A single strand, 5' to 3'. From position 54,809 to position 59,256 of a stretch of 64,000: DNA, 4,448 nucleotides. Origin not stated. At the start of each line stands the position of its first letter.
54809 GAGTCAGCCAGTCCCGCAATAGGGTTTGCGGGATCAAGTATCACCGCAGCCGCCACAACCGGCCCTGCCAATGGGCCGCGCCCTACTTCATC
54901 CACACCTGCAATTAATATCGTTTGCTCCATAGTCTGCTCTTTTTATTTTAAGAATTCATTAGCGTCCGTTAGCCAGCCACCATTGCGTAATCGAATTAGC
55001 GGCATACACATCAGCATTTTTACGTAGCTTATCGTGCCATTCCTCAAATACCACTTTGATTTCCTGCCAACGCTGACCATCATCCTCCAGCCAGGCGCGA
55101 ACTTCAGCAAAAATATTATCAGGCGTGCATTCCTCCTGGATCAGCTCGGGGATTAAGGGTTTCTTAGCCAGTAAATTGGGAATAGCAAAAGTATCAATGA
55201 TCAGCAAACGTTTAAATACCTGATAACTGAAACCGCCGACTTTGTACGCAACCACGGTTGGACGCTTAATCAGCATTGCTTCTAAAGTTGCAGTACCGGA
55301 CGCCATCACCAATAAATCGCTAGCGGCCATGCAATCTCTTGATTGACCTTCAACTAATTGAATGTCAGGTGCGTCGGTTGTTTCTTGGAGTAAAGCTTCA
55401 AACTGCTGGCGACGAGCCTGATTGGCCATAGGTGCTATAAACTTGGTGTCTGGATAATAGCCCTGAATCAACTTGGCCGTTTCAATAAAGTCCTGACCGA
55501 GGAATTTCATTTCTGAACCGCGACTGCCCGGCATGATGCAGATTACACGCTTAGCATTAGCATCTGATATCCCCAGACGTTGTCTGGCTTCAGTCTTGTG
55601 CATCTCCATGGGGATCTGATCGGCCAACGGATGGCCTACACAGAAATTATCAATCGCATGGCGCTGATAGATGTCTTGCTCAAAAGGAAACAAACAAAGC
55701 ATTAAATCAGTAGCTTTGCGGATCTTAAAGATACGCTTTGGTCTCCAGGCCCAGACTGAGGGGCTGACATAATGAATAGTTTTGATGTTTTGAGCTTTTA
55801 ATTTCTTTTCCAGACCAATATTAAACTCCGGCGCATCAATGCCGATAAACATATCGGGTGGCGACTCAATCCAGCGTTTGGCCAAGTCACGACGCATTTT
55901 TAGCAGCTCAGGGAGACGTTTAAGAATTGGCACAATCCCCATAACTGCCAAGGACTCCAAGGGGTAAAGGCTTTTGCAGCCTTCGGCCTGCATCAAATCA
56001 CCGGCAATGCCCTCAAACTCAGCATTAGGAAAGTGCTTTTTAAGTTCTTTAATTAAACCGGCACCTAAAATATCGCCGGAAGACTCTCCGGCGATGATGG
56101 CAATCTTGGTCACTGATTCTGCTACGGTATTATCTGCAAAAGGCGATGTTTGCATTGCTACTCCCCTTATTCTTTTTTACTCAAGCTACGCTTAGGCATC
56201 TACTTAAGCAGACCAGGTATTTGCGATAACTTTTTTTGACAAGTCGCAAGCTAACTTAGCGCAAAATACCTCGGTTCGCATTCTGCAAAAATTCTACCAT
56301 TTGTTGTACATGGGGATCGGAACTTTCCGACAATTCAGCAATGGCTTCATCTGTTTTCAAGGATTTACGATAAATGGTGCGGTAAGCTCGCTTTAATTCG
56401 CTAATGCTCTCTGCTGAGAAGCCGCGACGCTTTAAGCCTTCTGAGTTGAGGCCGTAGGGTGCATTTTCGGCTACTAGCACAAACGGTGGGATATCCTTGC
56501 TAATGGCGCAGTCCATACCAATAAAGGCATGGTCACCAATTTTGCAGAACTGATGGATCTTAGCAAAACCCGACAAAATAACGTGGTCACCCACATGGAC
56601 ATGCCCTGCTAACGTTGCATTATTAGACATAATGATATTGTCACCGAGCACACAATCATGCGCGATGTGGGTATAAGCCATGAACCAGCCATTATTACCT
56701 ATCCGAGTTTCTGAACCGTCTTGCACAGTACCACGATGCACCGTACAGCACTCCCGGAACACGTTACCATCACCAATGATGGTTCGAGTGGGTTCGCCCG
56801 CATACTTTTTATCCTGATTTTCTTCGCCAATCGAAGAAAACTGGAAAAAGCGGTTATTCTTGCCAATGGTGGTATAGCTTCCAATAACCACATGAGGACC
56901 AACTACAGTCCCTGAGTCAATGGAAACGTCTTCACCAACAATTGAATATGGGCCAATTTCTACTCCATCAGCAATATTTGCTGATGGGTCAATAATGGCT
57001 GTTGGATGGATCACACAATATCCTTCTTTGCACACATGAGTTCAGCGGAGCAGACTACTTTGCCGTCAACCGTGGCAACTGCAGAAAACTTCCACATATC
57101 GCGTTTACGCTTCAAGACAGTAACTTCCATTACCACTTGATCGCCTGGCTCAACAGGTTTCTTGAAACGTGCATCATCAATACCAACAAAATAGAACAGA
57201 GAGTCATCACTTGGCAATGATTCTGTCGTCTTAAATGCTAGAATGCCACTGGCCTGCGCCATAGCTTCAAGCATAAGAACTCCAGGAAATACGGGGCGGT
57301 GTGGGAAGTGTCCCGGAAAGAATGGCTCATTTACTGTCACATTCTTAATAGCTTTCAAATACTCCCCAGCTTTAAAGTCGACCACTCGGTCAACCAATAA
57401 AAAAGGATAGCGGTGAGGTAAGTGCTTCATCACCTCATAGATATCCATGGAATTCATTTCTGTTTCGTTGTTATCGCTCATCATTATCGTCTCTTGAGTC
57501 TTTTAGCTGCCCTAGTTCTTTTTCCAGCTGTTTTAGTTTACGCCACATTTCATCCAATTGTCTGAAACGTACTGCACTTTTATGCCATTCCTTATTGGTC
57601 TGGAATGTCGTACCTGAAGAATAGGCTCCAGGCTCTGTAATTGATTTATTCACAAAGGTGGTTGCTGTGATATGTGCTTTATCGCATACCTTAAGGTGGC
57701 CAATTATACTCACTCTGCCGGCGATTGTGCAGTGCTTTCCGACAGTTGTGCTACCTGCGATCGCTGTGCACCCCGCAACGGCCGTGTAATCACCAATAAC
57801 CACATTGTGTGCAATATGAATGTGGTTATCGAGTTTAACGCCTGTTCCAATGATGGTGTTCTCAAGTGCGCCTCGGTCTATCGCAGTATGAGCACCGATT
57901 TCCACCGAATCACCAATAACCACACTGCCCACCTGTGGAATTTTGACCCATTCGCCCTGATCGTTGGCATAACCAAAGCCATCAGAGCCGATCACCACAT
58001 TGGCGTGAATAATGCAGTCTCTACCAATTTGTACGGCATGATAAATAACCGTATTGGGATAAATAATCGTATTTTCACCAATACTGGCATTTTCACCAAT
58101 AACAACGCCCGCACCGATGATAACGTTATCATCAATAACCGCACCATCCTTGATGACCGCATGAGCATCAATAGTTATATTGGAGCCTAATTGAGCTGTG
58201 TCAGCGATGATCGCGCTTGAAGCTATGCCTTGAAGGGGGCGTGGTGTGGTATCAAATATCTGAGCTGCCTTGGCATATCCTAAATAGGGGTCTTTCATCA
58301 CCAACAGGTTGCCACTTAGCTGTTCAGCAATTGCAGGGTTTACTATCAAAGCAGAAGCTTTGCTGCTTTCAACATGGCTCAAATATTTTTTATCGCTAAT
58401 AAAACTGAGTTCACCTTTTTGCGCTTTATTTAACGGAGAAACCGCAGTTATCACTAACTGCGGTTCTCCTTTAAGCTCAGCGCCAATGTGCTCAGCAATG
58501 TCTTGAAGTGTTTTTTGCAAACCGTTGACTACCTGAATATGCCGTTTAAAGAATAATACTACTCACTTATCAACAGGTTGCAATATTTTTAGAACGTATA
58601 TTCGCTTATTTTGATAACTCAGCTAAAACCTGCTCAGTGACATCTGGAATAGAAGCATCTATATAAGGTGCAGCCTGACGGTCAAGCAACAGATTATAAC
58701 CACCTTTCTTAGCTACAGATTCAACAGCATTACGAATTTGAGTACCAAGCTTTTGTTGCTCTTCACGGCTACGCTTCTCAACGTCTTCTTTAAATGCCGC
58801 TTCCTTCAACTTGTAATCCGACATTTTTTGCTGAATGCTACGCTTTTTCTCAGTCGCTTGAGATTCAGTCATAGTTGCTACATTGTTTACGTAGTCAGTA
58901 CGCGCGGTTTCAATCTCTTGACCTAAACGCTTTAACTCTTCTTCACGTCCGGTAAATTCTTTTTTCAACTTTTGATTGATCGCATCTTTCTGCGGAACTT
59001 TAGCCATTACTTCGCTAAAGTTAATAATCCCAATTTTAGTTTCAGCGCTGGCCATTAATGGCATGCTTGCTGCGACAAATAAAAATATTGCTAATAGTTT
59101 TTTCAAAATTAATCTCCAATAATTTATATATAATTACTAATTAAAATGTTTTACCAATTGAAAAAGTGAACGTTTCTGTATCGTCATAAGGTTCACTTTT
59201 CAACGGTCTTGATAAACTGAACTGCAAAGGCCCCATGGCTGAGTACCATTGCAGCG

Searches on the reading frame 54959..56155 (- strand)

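Call 65: search_protein_families(library=pfam, proteins=[window:54959-56155:-], max_evalue=0.00001)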
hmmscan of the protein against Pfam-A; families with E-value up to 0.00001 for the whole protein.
window:54959-56155:- (398 aa): 1 family
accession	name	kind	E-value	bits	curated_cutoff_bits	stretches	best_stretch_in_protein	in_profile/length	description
PF02684.21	LpxB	-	1.7e-111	373.2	22.6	1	18-380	1-365/374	Lipid-A-disaccharide synthetase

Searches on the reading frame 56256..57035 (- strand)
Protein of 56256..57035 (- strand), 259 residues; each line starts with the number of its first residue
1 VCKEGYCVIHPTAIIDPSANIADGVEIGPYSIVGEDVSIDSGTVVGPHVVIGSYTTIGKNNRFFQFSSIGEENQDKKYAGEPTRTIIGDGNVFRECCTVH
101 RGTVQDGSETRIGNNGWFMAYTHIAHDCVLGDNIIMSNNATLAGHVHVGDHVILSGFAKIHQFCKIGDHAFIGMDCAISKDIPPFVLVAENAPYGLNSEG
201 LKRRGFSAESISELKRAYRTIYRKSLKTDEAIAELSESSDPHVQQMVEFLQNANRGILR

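Call 65: search_protein_families(library=pfam, proteins=[window:56256-57035:-], max_evalue=0.00001)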
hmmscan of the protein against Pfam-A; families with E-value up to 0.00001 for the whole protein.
window:56256-57035:- (259 aa): 4 families
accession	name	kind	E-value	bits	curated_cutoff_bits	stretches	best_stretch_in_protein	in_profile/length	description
PF00132.30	Hexapep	-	3.6e-30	102.8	27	2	31-60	2-31/36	Bacterial transferase hexapeptide (six repeats)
PF13720.11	Acetyltransf_11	-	2.8e-26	92.2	24.5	1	181-257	1-81/82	Udp N-acetylglucosamine O-acyltransferase; Domain 2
PF25084.1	LbH_EIF2B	-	3.9e-09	36.9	54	0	97-181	16-102/105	EIF2B subunit epsilon LbH domain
PF21711.3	DCTN5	-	8.6e-06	26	40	0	6-104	60-157/182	Dynactin subunit 5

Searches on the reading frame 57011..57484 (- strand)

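Call 65: search_protein_families(library=pfam, proteins=[window:57011-57484:-], max_evalue=0.00001)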
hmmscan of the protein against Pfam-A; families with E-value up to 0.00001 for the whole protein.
window:57011-57484:- (157 aa): 1 family
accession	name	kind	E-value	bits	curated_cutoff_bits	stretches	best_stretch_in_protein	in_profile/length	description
PF07977.19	FabA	-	7e-40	136.3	23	1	22-148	1-138/138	FabA-like domain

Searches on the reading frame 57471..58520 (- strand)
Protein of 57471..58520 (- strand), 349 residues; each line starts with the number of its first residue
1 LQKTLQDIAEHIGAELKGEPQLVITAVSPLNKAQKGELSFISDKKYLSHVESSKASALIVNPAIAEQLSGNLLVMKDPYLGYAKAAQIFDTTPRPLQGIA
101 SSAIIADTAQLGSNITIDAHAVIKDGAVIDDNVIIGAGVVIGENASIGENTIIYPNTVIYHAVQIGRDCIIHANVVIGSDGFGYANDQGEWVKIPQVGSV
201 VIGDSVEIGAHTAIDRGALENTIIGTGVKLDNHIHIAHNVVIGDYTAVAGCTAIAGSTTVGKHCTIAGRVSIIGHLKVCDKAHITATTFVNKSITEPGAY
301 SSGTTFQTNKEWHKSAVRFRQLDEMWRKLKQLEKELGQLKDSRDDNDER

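Call 65: search_protein_families(library=pfam, proteins=[window:57471-58520:-], max_evalue=0.00001)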
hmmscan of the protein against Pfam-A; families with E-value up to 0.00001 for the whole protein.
window:57471-58520:- (349 aa): 3 families
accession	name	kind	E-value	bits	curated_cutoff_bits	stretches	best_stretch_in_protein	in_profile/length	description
PF00132.30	Hexapep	-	5.7e-26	89.5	27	2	144-178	1-35/36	Bacterial transferase hexapeptide (six repeats)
PF04613.19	LpxD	-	1.7e-21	76.3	30.8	1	22-87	2-69/70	UDP-3-O-[3-hydroxymyristoyl] glucosamine N-acyltransferase, LpxD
PF25084.1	LbH_EIF2B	-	7.3e-14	52.1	54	0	132-219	9-92/105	EIF2B subunit epsilon LbH domain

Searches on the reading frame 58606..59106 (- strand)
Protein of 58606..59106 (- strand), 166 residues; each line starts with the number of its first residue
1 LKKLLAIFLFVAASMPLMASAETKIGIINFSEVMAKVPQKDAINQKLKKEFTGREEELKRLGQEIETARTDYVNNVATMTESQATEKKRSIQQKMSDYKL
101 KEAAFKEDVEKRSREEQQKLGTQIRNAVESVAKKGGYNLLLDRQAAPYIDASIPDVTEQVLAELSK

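Call 65: search_protein_families(library=pfam, proteins=[window:58606-59106:-], max_evalue=0.00001)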
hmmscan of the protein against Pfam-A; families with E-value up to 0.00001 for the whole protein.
window:58606-59106:- (166 aa): 1 family
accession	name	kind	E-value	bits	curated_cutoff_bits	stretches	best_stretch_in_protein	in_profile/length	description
PF03938.19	OmpH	-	2.3e-27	96.3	32.4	1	24-164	1-141/141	Outer membrane protein (OmpH-like)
